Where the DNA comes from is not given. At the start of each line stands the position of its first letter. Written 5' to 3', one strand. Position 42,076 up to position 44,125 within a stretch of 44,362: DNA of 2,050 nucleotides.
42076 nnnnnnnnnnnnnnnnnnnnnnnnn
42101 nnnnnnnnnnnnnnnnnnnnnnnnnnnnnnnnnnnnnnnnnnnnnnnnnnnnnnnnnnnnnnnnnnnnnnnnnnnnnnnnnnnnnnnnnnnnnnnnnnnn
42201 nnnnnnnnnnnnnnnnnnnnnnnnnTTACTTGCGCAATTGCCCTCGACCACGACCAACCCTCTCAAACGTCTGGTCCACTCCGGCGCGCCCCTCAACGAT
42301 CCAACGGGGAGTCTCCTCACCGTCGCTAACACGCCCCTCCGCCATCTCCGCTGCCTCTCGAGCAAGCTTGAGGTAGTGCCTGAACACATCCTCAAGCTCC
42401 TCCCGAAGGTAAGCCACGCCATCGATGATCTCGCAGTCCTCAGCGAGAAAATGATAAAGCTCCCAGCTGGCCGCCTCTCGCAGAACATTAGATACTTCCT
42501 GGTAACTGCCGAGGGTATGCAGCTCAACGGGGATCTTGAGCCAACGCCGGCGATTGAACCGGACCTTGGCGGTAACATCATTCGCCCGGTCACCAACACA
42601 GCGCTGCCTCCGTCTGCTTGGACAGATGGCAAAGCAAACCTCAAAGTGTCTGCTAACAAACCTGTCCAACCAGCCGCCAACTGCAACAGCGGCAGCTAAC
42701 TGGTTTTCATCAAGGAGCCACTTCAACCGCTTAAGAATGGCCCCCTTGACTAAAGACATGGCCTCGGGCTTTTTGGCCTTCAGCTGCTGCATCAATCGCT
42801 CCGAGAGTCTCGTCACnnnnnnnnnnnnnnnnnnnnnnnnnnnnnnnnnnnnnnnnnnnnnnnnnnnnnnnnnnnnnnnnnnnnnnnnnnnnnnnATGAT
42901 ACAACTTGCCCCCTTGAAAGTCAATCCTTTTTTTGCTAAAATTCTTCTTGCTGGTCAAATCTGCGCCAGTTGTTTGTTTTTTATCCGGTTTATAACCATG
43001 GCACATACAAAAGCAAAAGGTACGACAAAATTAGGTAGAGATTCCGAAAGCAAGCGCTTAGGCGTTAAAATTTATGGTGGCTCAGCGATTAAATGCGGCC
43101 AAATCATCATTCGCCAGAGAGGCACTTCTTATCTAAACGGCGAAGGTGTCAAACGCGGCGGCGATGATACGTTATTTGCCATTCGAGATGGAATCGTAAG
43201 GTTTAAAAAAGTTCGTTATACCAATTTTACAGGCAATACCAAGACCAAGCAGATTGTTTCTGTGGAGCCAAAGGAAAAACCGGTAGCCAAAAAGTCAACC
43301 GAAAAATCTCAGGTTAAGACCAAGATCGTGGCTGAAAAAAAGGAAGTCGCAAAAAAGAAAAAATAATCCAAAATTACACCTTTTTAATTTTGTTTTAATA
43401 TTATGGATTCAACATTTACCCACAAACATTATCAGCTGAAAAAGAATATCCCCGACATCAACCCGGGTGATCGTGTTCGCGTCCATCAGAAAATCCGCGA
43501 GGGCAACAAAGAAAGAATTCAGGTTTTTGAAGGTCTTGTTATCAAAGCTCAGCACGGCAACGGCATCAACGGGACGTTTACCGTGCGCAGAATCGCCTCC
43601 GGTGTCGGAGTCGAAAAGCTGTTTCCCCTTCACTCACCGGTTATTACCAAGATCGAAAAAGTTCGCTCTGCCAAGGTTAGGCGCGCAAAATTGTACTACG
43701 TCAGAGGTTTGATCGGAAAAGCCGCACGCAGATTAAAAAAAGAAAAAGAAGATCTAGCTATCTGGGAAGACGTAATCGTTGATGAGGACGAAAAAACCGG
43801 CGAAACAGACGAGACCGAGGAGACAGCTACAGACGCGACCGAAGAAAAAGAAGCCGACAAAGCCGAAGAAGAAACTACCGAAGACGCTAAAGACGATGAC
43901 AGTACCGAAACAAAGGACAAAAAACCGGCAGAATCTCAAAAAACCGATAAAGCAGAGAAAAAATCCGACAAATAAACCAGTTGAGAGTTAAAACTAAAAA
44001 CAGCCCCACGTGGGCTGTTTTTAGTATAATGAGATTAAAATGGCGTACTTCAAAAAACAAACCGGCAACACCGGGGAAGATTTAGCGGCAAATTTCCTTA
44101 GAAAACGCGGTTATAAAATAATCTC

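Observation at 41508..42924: Island 5: two-gene GC-rich operon whose genes each carry the same ~37-nt SD-containing leader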

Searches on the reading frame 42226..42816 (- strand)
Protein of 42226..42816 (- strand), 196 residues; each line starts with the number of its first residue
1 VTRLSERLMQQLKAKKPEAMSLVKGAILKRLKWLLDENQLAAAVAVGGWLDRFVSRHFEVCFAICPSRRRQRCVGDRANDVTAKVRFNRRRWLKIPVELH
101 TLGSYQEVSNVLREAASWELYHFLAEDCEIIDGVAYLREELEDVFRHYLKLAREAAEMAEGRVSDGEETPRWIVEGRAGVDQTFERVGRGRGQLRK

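Call 12: search_protein_families(library=pfam, proteins=[window:42226-42816:-], max_evalue=1)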
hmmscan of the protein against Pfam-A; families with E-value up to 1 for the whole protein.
window:42226-42816:- (196 aa): 1 family
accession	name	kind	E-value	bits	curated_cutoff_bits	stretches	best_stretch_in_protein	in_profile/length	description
PF04422.18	FrhB_FdhB_N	-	0.16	12.6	22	0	129-164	32-66/78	Coenzyme F420 hydrogenase/dehydrogenase, beta subunit N-term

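Call 14: find_homologous_proteins(query=window:42226-42816:-, max_evalue=0.01)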
Query window:42226-42816:- (196 aa): 1 proteins with E <= 0.01 among 1130 candidates.
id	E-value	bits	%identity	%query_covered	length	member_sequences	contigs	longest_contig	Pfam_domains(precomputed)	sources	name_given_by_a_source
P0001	8.8e-121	419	100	96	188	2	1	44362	-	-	-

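Call 28: search_protein_families(library=padloc, proteins=[window:42226-42816:-], max_evalue=1)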
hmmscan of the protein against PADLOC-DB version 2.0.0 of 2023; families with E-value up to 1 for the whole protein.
window:42226-42816:- (196 aa): 0 families

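Call 29: search_protein_families(library=phrogs, proteins=[window:42226-42816:-], max_evalue=1)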
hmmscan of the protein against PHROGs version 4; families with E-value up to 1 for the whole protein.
window:42226-42816:- (196 aa): 0 families

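Call 30: search_protein_families(library=ncbifam, proteins=[window:42226-42816:-], max_evalue=1)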
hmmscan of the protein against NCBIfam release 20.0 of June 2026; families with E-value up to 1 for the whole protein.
window:42226-42816:- (196 aa): 1 family
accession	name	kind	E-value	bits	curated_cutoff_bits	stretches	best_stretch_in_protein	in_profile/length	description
TIGR03208.1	cyc_hxne_CoA_lg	equivalog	0.046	12.4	792.3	1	38-104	8-75/538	cyclohexanecarboxylate-CoA ligase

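Call 66: find_homologous_proteins(query=A2, max_evalue=0.01)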
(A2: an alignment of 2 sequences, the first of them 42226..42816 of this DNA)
Query A2 (2 sequences) (196 aa, profile of the alignment): 3 proteins with E <= 0.01 among 8000 candidates.
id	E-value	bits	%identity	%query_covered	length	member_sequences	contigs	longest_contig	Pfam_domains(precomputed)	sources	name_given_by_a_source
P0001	1.2e-107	376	100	96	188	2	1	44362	-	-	-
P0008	1.0e-105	370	46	92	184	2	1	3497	-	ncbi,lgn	-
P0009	5.3e-98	345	49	96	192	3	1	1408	-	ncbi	-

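Call 67: find_encoding_contigs(protein=P0008, flank=10000)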
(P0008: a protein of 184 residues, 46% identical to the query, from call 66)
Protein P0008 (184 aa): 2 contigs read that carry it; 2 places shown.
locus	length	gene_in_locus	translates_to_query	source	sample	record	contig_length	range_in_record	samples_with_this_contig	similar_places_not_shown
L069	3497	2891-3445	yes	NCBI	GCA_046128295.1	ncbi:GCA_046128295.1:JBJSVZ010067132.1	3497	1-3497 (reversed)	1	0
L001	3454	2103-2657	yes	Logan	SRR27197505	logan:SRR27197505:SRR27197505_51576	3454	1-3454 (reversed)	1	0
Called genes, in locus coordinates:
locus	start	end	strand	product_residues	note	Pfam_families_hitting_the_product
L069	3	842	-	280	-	?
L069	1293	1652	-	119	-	PF08378:NERD (weak), PF02021:UPF0102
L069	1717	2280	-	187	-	PF01245:Ribosomal_L19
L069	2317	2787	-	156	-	PF01016:Ribosomal_L27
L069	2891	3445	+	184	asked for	-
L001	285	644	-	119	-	PF08378:NERD (weak), PF02021:UPF0102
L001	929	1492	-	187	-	PF01245:Ribosomal_L19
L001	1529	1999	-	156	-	PF01016:Ribosomal_L27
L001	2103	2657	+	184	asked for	-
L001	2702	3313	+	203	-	-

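Call 68: find_encoding_contigs(protein=P0009, flank=10000)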
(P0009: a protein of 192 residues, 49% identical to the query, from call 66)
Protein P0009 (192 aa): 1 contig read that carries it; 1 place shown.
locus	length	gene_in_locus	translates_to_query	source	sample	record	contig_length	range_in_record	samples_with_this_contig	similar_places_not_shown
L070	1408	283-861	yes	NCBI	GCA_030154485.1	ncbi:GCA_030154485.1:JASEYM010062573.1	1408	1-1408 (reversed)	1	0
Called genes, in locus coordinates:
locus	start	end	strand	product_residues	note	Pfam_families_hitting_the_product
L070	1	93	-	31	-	?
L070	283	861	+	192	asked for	-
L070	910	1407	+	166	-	?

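Call 92: predict_structure(alignment_id=A7)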
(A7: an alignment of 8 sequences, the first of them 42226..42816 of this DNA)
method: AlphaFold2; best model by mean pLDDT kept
length: 196 residues; sequences in the alignment: 8
mean_pLDDT: 80.1   pTM: 0.62
mean pLDDT of the five models: 80.1, 78.0, 76.3, 73.3, 61.0
residues with pLDDT >= 90: 41; 70-90: 123; 50-70: 19; < 50: 13
segments of 3 or more residues with pLDDT < 50: 70-76, 191-196
pLDDT, mean of each block of 10 residues (from residue 1): 84 86 91 92 90 91 68 49 85 87 89 87 71 83 85 83 75 79 69 41
secondary structure, 60 per line:
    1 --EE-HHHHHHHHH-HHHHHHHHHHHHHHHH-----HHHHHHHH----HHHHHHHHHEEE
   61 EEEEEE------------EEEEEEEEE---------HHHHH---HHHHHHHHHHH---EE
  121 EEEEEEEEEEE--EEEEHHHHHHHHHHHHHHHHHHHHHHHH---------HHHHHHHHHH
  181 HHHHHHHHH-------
elements in order: H6-14 H16-31 H37-44 H49-57 E58-66 E79-87 H97-101 H105-115 E119-131 E134-137 H138-161 H171-189

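Call 96: fold_search(model_id=the predicted structure, library=pdb)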
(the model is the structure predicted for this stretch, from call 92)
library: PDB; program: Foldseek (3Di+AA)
matches with E <= 10: 157; with E <= 0.001: 0
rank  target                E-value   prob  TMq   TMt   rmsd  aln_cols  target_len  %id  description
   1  7akz_A                1.3e-01  0.11  0.16  0.07  30.9       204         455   12  Deciphering the role of the channel constrictions in the opening mechanism of MexAB-OprM efflux pump from Pseudomonas  (released 2022-04-13)
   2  9rmm_B                2.7e-01  0.09  0.18  0.09  29.8       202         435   13  Crystal structure of outer membrane SilC (released 2025-07-23)
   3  3d5k_A                2.7e-01  0.06  0.14  0.07  30.4       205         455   12  Crystal structure of the OprM channel in a non-symmetrical space group (released 2009-06-02)
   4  9rmm_A                2.8e-01  0.08  0.17  0.09  29.4       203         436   14  Crystal structure of outer membrane SilC (released 2025-07-23)
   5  9rmm_C                3.4e-01  0.08  0.17  0.09  30.1       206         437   12  Crystal structure of outer membrane SilC (released 2025-07-23)
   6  6zre_B                4.7e-01  0.06  0.15  0.07  30.3       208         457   11  Deciphering the role of the channel constrictions in the opening mechanism of MexAB-OprM efflux pump from Pseudomonas  (released 2021-07-28)
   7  6zre_A                7.2e-01  0.05  0.15  0.07  31.0       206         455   12  Deciphering the role of the channel constrictions in the opening mechanism of MexAB-OprM efflux pump from Pseudomonas  (released 2021-07-28)
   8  4y1k_A                7.2e-01  0.03  0.14  0.07  30.7       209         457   13  PALMITOYLATED OPRM OUTER MEMBRANE FACTOR (released 2015-08-05)
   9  6koi_J                1.0e+00  0.06  0.12  0.16  18.9       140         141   11  Crystal structure of SNX11-PXe domain in dimer form. (released 2020-07-08)
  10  5azs_A                1.0e+00  0.06  0.19  0.09  31.1       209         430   16  Crystal structure of a membrane protein from Pseudomonas aeruginosa (released 2016-06-08)
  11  4mt4_A                1.1e+00  0.04  0.17  0.08  30.4       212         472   11  Crystal structure of the Campylobacter jejuni CmeC outer membrane channel (released 2014-09-24)
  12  2fld_A                1.2e+00  0.04  0.17  0.19  18.8       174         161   11  I-MsoI Re-Designed for Altered DNA Cleavage Specificity (released 2006-06-06)
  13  6koi_N                1.6e+00  0.04  0.12  0.16  18.9       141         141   11  Crystal structure of SNX11-PXe domain in dimer form. (released 2020-07-08)
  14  8p0w_J                1.8e+00  0.04  0.15  0.14  18.3       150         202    9  Structure of the human Commander complex COMMD ring (released 2024-03-20)
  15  8f2r_E                1.9e+00  0.04  0.13  0.12  21.7       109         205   11  Human CCC complex (released 2023-05-24)
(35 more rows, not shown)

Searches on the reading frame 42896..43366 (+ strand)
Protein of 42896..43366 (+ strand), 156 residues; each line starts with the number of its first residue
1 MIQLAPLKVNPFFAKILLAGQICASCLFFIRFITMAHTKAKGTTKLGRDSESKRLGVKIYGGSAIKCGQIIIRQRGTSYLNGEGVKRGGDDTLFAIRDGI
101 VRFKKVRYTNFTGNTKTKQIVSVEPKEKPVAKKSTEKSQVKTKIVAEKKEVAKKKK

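Call 12: search_protein_families(library=pfam, proteins=[window:42896-43366:+], max_evalue=1)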
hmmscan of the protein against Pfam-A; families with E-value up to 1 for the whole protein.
window:42896-43366:+ (156 aa): 1 family
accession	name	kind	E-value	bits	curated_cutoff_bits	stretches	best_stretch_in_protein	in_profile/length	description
PF01016.24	Ribosomal_L27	-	4.3e-27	94.4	20.5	1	36-109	1-70/79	Ribosomal L27 protein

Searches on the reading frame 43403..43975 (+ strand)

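Call 12: search_protein_families(library=pfam, proteins=[window:43403-43975:+], max_evalue=1)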
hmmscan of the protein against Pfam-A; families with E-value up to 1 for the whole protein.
window:43403-43975:+ (190 aa): 2 families
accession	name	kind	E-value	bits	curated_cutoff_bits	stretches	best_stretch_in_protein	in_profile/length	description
PF01245.26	Ribosomal_L19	-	1.7e-41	141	22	1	9-109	8-107/111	Ribosomal protein L19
PF05132.19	RNA_pol_Rpc4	-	0.28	11.9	26.5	1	139-181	20-69/143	RNA polymerase III RPC4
